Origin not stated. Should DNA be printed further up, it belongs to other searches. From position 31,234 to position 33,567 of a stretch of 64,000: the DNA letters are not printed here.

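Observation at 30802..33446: NACHT STAND NTPase plus DUF559 endonuclease inserted into the cobalamin salvage operon and bracketed by palindromic repeats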

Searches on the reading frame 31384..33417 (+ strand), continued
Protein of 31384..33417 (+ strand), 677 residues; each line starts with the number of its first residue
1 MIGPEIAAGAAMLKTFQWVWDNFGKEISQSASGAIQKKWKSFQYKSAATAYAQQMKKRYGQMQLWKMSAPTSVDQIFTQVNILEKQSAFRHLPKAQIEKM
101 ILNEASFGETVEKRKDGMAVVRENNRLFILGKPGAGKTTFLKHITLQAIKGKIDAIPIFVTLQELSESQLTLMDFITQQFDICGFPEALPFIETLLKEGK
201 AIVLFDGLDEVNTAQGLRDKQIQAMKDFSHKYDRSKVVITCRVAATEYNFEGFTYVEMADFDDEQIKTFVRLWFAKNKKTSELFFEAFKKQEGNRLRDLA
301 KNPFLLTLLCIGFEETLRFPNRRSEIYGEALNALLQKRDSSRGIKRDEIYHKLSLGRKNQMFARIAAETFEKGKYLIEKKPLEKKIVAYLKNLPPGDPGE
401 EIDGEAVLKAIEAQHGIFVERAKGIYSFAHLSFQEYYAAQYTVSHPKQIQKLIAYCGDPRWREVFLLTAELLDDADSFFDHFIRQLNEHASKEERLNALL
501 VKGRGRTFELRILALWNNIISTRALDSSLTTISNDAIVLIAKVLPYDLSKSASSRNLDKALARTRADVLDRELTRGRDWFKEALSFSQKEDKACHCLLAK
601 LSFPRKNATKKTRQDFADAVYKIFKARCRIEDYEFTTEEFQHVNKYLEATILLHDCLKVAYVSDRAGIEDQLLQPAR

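Call 20: find_related_loci(query=A2, collection=metagenome_contigs, flank=6000)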
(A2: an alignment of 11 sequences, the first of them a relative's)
Query A2 (677 aa) in metagenome_contigs; peptide patterns used: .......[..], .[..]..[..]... (x = any residue, [..] = any of these).
600 stretches matched a pattern (row limit reached: there are more); 244 encode a relative of the query (tblastn E <= 1e-3); the best 80 are kept; 80 distinct loci.
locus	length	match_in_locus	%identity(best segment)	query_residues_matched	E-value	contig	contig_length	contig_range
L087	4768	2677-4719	43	18-676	2e-153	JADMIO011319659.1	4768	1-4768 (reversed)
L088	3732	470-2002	48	10-501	5e-151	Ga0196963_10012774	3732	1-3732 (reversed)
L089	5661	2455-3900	46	18-473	3e-144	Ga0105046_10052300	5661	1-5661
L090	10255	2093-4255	38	18-675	1e-140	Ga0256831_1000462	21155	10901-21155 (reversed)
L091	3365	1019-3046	48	1-673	2e-140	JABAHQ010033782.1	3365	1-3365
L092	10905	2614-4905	45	18-673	8e-135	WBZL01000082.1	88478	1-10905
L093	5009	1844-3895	44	10-673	1e-135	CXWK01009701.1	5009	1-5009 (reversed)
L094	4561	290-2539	37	2-675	5e-136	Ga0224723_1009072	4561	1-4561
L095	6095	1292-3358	40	6-673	3e-133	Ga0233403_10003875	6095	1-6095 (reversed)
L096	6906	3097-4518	45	26-496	1e-125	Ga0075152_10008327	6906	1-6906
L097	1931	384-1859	43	18-488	2e-129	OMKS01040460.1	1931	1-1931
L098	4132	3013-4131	52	22-397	1e-115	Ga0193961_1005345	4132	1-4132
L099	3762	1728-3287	40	31-539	4e-115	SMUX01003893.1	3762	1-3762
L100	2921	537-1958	40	30-491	5e-114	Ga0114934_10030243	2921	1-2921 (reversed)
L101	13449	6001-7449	42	25-501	9e-110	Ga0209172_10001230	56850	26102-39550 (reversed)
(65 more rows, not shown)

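Call 22: find_encoding_contigs(protein=P0004, flank=6000, max_places=2)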
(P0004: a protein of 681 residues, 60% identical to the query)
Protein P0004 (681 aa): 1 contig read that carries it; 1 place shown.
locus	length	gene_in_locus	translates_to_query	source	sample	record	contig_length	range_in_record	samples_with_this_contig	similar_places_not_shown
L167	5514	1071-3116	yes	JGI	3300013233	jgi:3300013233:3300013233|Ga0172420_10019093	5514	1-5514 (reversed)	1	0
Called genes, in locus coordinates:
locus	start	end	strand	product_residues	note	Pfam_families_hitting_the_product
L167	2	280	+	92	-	?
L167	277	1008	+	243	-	PF02654:CobS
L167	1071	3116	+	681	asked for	PF20720:nSTAND3 (faint), PF05729:NACHT, PF24883:NPHP3_N (faint), PF22727:NCH2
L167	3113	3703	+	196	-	PF01923:Cob_adeno_trans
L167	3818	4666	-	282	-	PF00158:Sigma54_activat (weak), PF07724:AAA_2, PF13401:AAA_22 (faint), PF00004:AAA, PF07728:AAA_5, PF10431:ClpB_D2-small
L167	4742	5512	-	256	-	?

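Call 23: find_encoding_contigs(protein=P0003, flank=6000, max_places=2)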
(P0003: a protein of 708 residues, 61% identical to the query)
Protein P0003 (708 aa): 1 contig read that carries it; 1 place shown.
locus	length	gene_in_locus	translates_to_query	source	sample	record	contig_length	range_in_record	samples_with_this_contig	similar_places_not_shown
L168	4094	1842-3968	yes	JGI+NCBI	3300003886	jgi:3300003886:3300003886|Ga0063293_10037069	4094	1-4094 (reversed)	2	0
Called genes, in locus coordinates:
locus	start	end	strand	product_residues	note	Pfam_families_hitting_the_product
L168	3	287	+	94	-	?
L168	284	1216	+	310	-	PF01497:Peripla_BP_2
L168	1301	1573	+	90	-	PF02604:PhdYeFM_antitox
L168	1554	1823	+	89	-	PF06769:YoeB_toxin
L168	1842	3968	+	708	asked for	PF20720:nSTAND3 (faint), PF05729:NACHT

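Call 24: find_encoding_contigs(protein=P0006, flank=6000, max_places=2)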
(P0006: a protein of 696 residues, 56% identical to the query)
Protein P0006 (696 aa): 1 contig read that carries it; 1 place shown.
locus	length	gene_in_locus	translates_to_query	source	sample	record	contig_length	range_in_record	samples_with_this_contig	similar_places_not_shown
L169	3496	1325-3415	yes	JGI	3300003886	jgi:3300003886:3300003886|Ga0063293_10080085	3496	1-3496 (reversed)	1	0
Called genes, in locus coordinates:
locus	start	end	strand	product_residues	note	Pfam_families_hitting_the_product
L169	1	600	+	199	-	?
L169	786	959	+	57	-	PF02604:PhdYeFM_antitox (weak)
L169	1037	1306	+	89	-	PF06769:YoeB_toxin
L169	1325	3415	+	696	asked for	PF20720:nSTAND3, PF24883:NPHP3_N (faint), PF05729:NACHT, PF22727:NCH2 (weak)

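Call 25: find_encoding_contigs(protein=P0009, flank=8000, max_places=2)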
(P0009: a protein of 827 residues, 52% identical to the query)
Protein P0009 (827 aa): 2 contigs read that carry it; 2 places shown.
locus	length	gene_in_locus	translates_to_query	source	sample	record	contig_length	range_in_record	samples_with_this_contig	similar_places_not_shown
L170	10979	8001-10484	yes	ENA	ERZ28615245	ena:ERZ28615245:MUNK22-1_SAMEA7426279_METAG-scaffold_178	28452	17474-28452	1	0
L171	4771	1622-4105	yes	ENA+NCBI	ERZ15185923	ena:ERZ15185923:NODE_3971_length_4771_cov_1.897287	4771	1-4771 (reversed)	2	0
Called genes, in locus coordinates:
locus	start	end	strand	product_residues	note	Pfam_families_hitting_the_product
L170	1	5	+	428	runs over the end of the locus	PF01547:SBP_bac_1, PF13416:SBP_bac_8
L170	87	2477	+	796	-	PF06103:DUF948 (faint), PF00672:HAMP, PF00015:MCPsignal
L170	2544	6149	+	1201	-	PF01619:Pro_dh, PF00171:Aldedh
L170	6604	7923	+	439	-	-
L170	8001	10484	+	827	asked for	PF20720:nSTAND3 (faint), PF24883:NPHP3_N (faint), PF13401:AAA_22 (faint), PF05729:NACHT, PF22727:NCH2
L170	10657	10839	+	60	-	-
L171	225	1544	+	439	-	-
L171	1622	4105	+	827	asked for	PF20720:nSTAND3 (faint), PF24883:NPHP3_N (faint), PF13401:AAA_22 (faint), PF05729:NACHT, PF22727:NCH2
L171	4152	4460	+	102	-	-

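Call 35: search_solved_structures(query=A3, max_evalue=0.01)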
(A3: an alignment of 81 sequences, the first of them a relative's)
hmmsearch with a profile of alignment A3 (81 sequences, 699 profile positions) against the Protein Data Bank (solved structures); distinct sequences matched with E-value up to 0.01: 19.
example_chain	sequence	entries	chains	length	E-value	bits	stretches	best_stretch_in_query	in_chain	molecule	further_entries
5fhd_A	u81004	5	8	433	4e-05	25.5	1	107-148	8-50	Uncharacterized protein | ATP-dependent DNA helicase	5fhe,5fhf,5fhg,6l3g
5ftb_A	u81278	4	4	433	4e-05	25.5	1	107-148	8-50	TPR DOMAIN PROTEIN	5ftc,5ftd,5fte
5ftf_A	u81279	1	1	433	4.1e-05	25.5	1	107-148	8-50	TPR DOMAIN PROTEIN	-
7lfh_A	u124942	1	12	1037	0.00036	22.4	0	419-529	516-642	NACHT, LRR and PYD domains-containing protein 3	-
8bnv_A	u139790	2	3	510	0.00037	22.3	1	111-140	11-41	AAA family ATPase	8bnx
7vtq_A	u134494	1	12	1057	0.00039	22.2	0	419-529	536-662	NACHT, LRR and PYD domains-containing protein 3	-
9l4j_A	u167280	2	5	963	0.0012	20.6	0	122-208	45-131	Isoform 4 of NACHT, LRR and PYD domains-containing protein 5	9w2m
8h93_A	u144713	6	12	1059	0.0014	20.4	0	122-208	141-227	NACHT, LRR and PYD domains-containing protein 5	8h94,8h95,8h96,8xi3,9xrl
12dl_GB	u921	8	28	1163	0.0015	20.3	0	122-208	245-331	NACHT, LRR and PYD domains-containing protein 5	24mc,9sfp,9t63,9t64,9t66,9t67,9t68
9z03_A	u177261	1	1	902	0.0036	19.1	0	418-445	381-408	NACHT, LRR and PYD domains-containing protein 3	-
8swf_A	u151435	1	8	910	0.004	18.9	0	418-445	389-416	NACHT, LRR and PYD domains-containing protein 3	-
7zgu_A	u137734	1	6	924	0.0041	18.9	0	418-445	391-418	NACHT, LRR and PYD domains-containing protein 3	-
8ej4_A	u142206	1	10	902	0.0041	18.9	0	418-445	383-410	NACHT, LRR and PYD domains-containing protein 3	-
7pzc_A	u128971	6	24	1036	0.0044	18.8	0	418-445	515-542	NACHT, LRR and PYD domains-containing protein 3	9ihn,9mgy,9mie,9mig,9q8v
6npy_A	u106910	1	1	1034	0.0055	18.4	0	418-445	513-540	Isoform 2 of NACHT, LRR and PYD domains-containing protein 3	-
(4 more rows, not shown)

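Call 44: predict_structure(alignment_id=A3)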
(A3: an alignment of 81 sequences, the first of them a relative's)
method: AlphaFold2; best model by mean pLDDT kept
length: 677 residues; sequences in the alignment: 81
mean_pLDDT: 83.2   pTM: 0.80
mean pLDDT of the five models: 83.2, 82.0, 80.8, 79.0, 78.5
residues with pLDDT >= 90: 299; 70-90: 271; 50-70: 66; < 50: 41
segments of 3 or more residues with pLDDT < 50: 526-563
pLDDT, mean of each block of 10 residues (from residue 1): 56 89 88 86 90 92 77 82 71 80 68 84 95 88 94 95 94 95 85 96 94 86 96 97 74 90 91 92 92 77 89 88 88 74 59 86 96 94 95 82 88 84 87 95 96 93 96 97 93 85 79 74 49 40 40 41 59 75 80 90 88 81 70 74 89 95 96 83
secondary structure, 60 per line:
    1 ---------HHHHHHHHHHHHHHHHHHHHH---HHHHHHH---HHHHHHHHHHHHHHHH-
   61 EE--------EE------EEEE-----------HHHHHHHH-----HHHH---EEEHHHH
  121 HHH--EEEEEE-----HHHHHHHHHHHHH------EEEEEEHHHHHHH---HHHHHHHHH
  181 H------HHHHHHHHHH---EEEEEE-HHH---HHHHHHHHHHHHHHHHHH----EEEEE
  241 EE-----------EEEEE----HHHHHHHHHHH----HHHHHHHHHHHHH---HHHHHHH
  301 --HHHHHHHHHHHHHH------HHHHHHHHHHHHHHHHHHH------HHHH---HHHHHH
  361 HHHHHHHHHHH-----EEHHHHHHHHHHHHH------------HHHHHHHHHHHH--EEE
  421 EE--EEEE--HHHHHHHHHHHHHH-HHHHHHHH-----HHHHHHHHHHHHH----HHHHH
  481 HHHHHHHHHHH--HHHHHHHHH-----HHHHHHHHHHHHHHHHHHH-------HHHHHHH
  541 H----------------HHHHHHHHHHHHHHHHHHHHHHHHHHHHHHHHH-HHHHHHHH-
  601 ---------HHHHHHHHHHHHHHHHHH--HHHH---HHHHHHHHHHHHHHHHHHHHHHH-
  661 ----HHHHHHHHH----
elements in order: H10-30 H34-40 H44-59 E79-82 H94-101 H107-110 E114-116 H117-123 E126-131 H137-149 E156-161 H162-168 H172-181 H188-197 E201-206 H214-231 E236-242 E254-258 H263-273 H278-290 H294-300 H303-316 H323-341 H348-351 H355-371 H379-391 H404-415 E418-422 E425-428 H431-444 H446-453 H459-471 H476-491 H494-502 H508-526 H534-541 H558-590 H592-599 H610-627 H630-633 H637-659 H665-673

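Call 47: fold_search(model_id=the predicted structure, library=pdb)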
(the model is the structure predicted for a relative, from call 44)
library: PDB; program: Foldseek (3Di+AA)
matches with E <= 10: 1114; with E <= 0.001: 85
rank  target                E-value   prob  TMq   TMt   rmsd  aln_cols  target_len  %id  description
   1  4kxf_F                2.6e-12  1.00  0.32  0.25  16.7       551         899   15  Crystal structure of NLRC4 reveals its autoinhibition mechanism (released 2013-07-24)
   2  4kxf_K                2.9e-12  1.00  0.33  0.25  16.8       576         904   14  Crystal structure of NLRC4 reveals its autoinhibition mechanism (released 2013-07-24)
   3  4kxf_B                4.0e-12  1.00  0.33  0.26  11.4       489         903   15  Crystal structure of NLRC4 reveals its autoinhibition mechanism (released 2013-07-24)
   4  4kxf_D                7.1e-12  1.00  0.33  0.26  17.2       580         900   14  Crystal structure of NLRC4 reveals its autoinhibition mechanism (released 2013-07-24)
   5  4kxf_H                8.4e-12  1.00  0.33  0.26  11.4       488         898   16  Crystal structure of NLRC4 reveals its autoinhibition mechanism (released 2013-07-24)
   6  4kxf_N                1.6e-11  1.00  0.32  0.26  11.6       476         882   15  Crystal structure of NLRC4 reveals its autoinhibition mechanism (released 2013-07-24)
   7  8fvu_B                1.8e-11  1.00  0.48  0.37   4.4       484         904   17  Cryo-EM structure of human Needle/NAIP/NLRC4 (R288A) (released 2024-01-03)
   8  4kxf_L                1.8e-11  1.00  0.32  0.25  11.5       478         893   15  Crystal structure of NLRC4 reveals its autoinhibition mechanism (released 2013-07-24)
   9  4kxf_P                1.9e-11  1.00  0.32  0.26  11.6       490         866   15  Crystal structure of NLRC4 reveals its autoinhibition mechanism (released 2013-07-24)
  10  8fw2_A                2.2e-10  1.00  0.48  0.36   4.5       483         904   16  Cryo-EM structure of full-length human NLRC4 inflammasome with C11 symmetry (released 2024-01-03)
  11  8ej4_A                2.5e-10  1.00  0.47  0.38   6.1       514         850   15  Cryo-EM structure of the active NLRP3 inflammasome disk (released 2022-12-14)
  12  8swk_A                3.0e-10  1.00  0.31  0.26  14.3       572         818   14  Cryo-EM structure of NLRP3 closed hexamer (released 2024-02-14)
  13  9gu4                  3.7e-10  1.00  0.28  0.38  15.8       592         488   14  Crystal structure of NLRP3 in complex with inhibitor NP3-253 (released 2024-12-11)
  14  8sxn_C                6.8e-10  1.00  0.29  0.25  15.0       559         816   15  Structure of NLRP3 and NEK7 complex (released 2024-02-14)
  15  5irm_C                8.5e-10  1.00  0.30  0.26  14.2       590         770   14  Crystal structure of rabbit NOD2 in an ADP-bound state (Crystal form2) (released 2016-06-29)
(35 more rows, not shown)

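Call 51: search_protein_families(library=padloc, proteins=[L170:6604-7920:+], max_evalue=0.1)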
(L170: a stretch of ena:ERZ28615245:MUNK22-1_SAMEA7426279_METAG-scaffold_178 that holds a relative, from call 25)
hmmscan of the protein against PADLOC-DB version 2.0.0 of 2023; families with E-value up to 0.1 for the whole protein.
L170:6604-7920:+ (439 aa): 1 family
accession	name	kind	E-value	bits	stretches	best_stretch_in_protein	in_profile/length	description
PDLC04140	mad8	-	0.00025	18.7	1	63-211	31-129/314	mads_8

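Call 52: search_protein_families(library=pfam, proteins=[L170:6604-7920:+], max_evalue=1)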
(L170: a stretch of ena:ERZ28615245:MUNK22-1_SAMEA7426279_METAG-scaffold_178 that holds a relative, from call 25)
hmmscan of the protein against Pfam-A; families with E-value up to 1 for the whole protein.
L170:6604-7920:+ (439 aa): 19 families
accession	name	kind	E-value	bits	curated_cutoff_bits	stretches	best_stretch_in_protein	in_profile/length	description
PF13401.12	AAA_22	-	0.00021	22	27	1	63-153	9-83/130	AAA domain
PF13191.12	AAA_16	-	0.00089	20.2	32.6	1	64-230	29-146/167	AAA ATPase domain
PF01637.24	ATPase_2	-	0.0028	17.9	33.2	1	53-232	14-126/225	ATPase domain predominantly from Archaea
PF25199.1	nSTAND_NTPase5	-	0.0038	17.5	34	1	43-91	22-73/145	Novel STAND NTPase 5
PF20720.3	nSTAND3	-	0.0055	16.9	27.2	1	63-107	21-63/155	Novel STAND NTPase 3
PF13238.12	AAA_18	-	0.0059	17.5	29.4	1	64-95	3-25/128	AAA domain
PF13671.12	AAA_33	-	0.0068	17.2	27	1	63-93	3-25/143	AAA domain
PF05729.18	NACHT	-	0.0083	16.4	26.7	1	64-127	5-71/167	NACHT domain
PF00004.35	AAA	-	0.058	14.3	21.2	1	63-102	2-35/131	ATPase family associated with various cellular activities (AAA)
PF08433.16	KTI12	-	0.078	12.9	22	1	63-90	5-28/271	Chromatin associated protein KTI12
PF01443.25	Viral_helicase1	-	0.083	13.1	21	1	64-82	3-21/228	Viral superfamily 1 RNA helicase core domain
PF13207.12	AAA_17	-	0.086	13.6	27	1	65-83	1-19/136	AAA domain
PF13604.12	AAA_30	-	0.091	12.9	27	1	54-85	13-44/191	AAA domain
PF06414.18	Zeta_toxin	-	0.096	12.6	22.3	1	56-89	13-44/199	Zeta toxin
PF01935.23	DUF87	-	0.11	13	23.2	0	135-223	109-200/220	Helicase HerA, central domain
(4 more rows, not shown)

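Call 74: search_dna_similar(query=window:31384-33414:+, collection=plasmids, mode=protein, max_rows=12)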
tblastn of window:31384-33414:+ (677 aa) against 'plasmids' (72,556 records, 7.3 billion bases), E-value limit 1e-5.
Records with a match: 137; places in all: 159; records where one place covers at least 80% of the query: 10.
Best place of each record, by identity: <60% 137.
By first word of the organism name: Nostoc 23; Streptomyces 20; Acaryochloris 8; Escherichia 8; Bacillus 6; Tolypothrix 5; Calothrix 5; Synechocystis 5; Rhizobium 5; Leptolyngbya 4; and 36 more.
By predicted mobility (MOB-suite, as given by PLSDB): non-mobilizable 76; mobilizable 32; conjugative 29.
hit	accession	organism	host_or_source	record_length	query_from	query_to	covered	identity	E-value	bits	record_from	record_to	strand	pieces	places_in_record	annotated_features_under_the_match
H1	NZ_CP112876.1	Pseudanabaena galeata CCNP1313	-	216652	53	675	92%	32.2%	2e-78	280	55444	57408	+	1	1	NACHT domain-containing NTPase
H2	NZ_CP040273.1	Nostoc sp. C052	Blasia pusilla,pure culture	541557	54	677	92%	32.2%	3e-84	297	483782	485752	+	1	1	NACHT domain-containing NTPase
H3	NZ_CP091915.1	Nostoc sp. UHCC 0870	cell culture,Brackish water, ...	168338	54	677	92%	32.1%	8e-86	302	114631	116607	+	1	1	NACHT domain-containing NTPase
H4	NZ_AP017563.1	Pseudanabaena sp. ABRG5-3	-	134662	54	675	92%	31.9%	2e-81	289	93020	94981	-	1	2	NACHT domain-containing NTPase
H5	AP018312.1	Aulosira laxa NIES-50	-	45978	53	677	92%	31.7%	4e-84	297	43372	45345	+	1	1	hypothetical protein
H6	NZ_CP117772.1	Nostoc sp. UHCC 0926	whole organism,lichen surface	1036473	54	677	92%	31.5%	2e-83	295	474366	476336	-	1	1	none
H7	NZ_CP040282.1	Nostoc sp. C057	Phaeoceros,pure culture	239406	54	677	92%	31.5%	3e-82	291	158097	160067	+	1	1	NACHT domain-containing NTPase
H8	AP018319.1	Nostoc sp. HK-01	-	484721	54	673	92%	31.7%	1e-73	266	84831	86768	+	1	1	hypothetical protein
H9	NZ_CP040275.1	Nostoc sp. C052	Blasia pusilla,pure culture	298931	54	677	92%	31.4%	1e-86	305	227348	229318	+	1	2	NACHT domain-containing NTPase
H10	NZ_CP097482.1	Chroococcidiopsis sp. CCNUC1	cell culture,soil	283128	54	677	92%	31.4%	6e-84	296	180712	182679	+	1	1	NACHT domain-containing NTPase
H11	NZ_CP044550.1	Hydrogenophaga sp. BPS33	-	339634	8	500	73%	38.1%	1e-98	340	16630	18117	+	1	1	NACHT domain-containing protein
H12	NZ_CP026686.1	Nostoc sp. 'Peltigera membranacea cyanobiont' N6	Lichen thallus,Peltigera membranacea ...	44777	57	500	66%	41.4%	3e-96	333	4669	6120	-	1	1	NACHT domain-containing NTPase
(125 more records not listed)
